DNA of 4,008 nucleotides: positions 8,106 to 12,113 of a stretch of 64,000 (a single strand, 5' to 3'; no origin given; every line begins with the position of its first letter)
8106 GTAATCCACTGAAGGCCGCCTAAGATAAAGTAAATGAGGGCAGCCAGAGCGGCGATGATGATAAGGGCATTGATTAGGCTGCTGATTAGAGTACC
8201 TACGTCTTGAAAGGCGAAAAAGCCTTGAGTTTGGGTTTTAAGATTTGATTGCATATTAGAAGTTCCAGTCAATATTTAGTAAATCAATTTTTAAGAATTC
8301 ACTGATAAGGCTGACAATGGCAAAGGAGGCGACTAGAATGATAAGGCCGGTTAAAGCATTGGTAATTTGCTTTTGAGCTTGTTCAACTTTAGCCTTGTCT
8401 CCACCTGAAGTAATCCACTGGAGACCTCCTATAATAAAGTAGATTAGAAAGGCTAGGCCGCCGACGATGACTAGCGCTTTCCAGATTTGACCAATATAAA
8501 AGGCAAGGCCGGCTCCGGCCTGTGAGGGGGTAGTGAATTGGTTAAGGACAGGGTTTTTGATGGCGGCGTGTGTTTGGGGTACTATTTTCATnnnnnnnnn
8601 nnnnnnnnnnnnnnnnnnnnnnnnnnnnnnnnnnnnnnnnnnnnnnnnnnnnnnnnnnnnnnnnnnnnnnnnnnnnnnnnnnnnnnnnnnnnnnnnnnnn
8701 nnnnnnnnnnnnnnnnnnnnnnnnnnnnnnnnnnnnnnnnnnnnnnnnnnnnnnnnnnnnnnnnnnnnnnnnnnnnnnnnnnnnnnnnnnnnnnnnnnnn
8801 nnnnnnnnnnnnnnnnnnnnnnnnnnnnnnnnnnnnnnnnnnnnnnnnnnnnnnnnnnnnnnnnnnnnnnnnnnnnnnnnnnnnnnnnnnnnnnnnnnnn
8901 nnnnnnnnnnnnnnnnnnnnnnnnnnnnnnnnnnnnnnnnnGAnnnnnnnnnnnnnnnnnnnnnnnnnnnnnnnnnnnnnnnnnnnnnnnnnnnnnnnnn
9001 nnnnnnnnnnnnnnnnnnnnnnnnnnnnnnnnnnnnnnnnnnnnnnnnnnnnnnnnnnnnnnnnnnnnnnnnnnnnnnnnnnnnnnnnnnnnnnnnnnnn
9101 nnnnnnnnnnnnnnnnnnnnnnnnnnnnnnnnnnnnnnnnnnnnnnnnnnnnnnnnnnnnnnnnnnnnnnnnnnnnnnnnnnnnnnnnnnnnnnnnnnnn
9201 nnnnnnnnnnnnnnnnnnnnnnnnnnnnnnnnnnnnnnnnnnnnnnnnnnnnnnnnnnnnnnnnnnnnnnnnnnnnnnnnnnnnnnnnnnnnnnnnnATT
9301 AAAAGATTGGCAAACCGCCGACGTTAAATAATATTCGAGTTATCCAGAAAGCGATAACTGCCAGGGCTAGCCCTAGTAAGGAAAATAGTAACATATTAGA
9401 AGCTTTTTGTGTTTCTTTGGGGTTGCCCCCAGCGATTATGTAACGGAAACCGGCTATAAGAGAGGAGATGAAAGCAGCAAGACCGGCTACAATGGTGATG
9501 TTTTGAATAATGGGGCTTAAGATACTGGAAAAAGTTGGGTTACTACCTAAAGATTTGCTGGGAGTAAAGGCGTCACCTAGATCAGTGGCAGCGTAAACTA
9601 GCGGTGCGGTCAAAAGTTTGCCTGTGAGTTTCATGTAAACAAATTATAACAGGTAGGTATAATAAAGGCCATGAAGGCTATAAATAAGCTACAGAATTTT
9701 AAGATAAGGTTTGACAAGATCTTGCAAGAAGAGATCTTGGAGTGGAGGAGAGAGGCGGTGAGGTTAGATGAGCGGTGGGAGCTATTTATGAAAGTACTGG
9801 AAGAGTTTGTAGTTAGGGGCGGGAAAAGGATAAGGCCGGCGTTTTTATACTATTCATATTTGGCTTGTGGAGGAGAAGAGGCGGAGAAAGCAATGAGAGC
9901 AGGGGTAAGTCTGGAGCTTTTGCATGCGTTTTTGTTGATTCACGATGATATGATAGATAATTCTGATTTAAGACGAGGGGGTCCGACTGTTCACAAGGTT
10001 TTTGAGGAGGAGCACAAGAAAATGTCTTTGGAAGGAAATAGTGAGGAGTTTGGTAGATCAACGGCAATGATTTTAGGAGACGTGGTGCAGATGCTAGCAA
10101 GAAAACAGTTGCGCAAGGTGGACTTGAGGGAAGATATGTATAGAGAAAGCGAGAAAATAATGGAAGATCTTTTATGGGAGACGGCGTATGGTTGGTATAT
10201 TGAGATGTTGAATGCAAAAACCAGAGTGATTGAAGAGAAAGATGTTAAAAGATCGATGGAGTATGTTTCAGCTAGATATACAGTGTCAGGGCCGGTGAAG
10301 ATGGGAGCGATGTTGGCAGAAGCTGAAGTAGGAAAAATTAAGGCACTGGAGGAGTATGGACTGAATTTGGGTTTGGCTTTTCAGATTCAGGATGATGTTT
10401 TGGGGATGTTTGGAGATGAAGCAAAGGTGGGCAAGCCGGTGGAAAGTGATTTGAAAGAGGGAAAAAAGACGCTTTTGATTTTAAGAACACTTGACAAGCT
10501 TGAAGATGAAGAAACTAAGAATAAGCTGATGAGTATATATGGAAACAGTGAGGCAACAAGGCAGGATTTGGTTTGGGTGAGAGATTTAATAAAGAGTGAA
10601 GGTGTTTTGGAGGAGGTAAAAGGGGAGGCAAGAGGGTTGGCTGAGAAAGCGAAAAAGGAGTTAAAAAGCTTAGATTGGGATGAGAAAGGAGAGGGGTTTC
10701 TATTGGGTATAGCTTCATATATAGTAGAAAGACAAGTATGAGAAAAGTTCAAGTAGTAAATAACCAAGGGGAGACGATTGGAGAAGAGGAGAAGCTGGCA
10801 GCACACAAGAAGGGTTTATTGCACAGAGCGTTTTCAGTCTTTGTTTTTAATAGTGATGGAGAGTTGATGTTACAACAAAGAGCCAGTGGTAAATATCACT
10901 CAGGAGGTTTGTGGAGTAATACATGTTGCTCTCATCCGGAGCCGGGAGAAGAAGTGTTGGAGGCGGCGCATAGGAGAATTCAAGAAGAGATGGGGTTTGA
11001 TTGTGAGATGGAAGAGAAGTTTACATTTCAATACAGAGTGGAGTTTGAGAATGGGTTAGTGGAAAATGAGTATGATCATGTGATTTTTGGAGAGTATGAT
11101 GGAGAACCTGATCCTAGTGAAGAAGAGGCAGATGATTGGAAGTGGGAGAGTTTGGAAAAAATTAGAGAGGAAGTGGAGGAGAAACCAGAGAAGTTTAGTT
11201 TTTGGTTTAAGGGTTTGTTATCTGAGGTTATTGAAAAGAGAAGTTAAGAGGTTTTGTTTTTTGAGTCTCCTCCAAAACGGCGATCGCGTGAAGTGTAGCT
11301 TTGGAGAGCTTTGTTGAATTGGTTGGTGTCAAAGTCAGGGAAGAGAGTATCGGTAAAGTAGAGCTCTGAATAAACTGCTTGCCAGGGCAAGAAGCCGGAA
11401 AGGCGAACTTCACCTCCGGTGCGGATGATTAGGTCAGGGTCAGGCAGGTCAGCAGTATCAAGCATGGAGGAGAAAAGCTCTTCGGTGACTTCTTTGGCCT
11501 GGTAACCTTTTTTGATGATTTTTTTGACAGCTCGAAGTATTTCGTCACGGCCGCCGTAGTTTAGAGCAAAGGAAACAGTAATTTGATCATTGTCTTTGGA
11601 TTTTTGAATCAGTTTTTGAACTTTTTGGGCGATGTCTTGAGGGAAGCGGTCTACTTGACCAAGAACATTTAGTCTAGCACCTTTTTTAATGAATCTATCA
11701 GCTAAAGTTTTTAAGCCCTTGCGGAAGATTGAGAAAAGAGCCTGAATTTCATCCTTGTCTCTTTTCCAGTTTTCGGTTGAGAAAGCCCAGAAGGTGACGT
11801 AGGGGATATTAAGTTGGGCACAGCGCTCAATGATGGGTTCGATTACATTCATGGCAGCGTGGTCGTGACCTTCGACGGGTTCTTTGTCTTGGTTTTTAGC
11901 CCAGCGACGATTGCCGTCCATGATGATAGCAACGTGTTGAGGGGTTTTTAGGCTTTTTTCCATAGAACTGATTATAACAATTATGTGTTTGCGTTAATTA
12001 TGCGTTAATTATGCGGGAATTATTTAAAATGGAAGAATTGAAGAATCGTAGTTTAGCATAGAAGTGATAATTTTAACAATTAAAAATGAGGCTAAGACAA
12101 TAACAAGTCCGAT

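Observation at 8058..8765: Near-identical ~65-nt DNA core shared by three pilin paralogs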

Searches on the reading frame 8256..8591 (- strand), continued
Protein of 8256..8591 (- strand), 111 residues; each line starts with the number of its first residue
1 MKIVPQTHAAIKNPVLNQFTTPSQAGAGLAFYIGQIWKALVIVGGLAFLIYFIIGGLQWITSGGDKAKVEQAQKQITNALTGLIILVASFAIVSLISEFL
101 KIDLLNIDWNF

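Call 57: find_encoding_contigs(protein=P0034, flank=3000, max_places=5)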
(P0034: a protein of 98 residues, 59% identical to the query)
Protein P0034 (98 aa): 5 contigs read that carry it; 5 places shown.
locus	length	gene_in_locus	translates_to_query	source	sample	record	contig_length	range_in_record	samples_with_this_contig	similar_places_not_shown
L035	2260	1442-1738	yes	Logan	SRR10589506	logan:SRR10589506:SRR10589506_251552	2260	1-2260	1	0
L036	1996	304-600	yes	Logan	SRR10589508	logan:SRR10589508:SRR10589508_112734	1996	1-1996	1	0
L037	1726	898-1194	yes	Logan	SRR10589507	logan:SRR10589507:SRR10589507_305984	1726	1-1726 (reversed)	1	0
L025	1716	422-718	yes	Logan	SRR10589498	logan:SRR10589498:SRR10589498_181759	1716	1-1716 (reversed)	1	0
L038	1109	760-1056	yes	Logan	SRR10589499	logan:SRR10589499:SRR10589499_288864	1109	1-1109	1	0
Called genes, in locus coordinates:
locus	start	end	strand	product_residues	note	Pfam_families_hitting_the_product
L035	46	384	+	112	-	PF18895:T4SS_pilin (faint)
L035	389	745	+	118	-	PF18895:T4SS_pilin (faint)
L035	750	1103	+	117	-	-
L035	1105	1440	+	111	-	PF18895:T4SS_pilin (weak)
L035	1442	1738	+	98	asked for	PF18895:T4SS_pilin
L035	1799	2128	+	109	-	PF18895:T4SS_pilin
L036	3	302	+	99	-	?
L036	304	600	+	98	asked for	PF18895:T4SS_pilin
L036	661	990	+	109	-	PF18895:T4SS_pilin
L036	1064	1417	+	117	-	PF18895:T4SS_pilin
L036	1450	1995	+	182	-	?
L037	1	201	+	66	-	?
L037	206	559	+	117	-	-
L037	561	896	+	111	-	PF18895:T4SS_pilin (weak)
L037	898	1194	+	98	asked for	PF18895:T4SS_pilin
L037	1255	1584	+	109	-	PF18895:T4SS_pilin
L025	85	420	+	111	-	PF18895:T4SS_pilin (weak)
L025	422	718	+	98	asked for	PF18895:T4SS_pilin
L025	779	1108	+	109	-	PF18895:T4SS_pilin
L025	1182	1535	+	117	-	PF18895:T4SS_pilin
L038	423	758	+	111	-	PF18895:T4SS_pilin (weak)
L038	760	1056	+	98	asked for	PF18895:T4SS_pilin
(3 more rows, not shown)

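Call 64: search_protein_families(library=ncbifam, proteins=[window:8256-8591:-], max_evalue=0.01)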
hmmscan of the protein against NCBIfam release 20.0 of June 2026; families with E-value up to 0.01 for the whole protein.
window:8256-8591:- (111 aa): 2 families
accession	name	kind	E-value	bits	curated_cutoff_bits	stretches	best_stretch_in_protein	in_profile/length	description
NF045849.1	ICE_MMCAP2_0565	equivalog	4.9e-07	29.3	40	1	31-97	11-77/80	Mbov_0395 family pilin-like conjugal transfer protein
NF041560.1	T6SS_Burk_ExIF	subfamily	0.0026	17.5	90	1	10-97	102-185/234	putative type VI secretion system effector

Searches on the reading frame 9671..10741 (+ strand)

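Call 12: search_protein_families(library=pfam, proteins=[window:9671-10741:+], max_evalue=0.001)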
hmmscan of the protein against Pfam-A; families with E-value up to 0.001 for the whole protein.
window:9671-10741:+ (356 aa): 1 family
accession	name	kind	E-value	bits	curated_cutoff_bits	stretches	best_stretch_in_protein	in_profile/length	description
PF00348.22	polyprenyl_synt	-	1.1e-54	185.8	27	1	38-300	3-244/251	Polyprenyl synthetase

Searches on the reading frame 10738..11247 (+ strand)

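Call 12: search_protein_families(library=pfam, proteins=[window:10738-11247:+], max_evalue=0.001)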
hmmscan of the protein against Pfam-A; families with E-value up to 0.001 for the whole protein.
window:10738-11247:+ (169 aa): 2 families
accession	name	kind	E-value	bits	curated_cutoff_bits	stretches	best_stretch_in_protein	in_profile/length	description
PF00293.34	NUDIX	-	2.2e-23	83.2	21.1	1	28-157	2-134/134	NUDIX domain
PF14815.12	NUDIX_4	-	0.00098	19.3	35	0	35-97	3-61/113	NUDIX domain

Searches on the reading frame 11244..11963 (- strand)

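Call 12: search_protein_families(library=pfam, proteins=[window:11244-11963:-], max_evalue=0.001)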
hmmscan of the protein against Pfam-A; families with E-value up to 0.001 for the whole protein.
window:11244-11963:- (239 aa): 1 family
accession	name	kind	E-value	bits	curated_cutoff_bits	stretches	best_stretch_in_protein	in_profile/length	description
PF01255.24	Prenyltransf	-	6e-78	261.8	27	1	14-231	1-219/219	Putative undecaprenyl diphosphate synthase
